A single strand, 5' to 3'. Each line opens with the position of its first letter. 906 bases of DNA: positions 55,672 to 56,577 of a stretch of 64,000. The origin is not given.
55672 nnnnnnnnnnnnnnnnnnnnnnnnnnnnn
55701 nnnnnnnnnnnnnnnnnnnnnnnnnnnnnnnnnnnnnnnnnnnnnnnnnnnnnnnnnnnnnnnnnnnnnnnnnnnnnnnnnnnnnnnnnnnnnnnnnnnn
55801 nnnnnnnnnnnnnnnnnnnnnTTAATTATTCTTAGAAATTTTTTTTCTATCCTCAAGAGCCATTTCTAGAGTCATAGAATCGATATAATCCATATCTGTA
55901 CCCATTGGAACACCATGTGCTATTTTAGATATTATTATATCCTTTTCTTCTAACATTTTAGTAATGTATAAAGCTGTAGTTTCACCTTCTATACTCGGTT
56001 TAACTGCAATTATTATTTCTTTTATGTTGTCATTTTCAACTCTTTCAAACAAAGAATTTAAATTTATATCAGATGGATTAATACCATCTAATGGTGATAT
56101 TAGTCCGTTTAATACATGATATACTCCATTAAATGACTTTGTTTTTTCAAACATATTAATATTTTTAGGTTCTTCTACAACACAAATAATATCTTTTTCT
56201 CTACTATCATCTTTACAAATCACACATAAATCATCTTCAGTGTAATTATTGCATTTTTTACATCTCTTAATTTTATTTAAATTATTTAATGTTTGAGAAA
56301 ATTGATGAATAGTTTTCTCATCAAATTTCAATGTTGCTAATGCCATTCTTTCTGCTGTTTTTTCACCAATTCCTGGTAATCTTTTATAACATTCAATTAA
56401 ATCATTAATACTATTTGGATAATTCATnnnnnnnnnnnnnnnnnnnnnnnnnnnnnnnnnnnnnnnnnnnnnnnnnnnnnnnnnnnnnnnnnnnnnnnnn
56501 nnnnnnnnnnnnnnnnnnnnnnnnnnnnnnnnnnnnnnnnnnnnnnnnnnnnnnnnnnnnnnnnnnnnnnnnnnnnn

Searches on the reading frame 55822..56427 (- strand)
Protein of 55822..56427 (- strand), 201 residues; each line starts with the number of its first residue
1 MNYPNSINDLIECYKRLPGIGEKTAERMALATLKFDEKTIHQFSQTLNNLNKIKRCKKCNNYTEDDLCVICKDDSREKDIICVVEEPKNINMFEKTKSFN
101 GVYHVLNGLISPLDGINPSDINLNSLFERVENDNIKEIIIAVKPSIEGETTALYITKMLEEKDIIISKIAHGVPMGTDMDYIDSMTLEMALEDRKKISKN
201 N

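Call 59: search_protein_families(library=pfam, proteins=[window:55822-56427:-], max_evalue=0.00001)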
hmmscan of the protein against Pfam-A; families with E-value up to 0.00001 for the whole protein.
window:55822-56427:- (201 aa): 5 families
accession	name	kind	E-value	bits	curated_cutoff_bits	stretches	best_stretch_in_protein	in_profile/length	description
PF13662.12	Toprim_4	-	2.4e-22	79.4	25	1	80-170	2-85/85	Toprim domain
PF21176.3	RecR_HhH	-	5.8e-13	48.9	27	1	7-49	1-43/45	RecR, helix-hairpin-helix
PF21175.2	RecR_C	-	1.9e-09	37.2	22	1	172-195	1-24/24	RecR, C-terminal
PF02132.21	RecR_ZnF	-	1.6e-07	31.4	22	1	53-73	1-21/21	RecR, Cys4-zinc finger domain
PF01751.28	Toprim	-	2e-07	31.6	23.1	1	81-167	2-94/96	Toprim domain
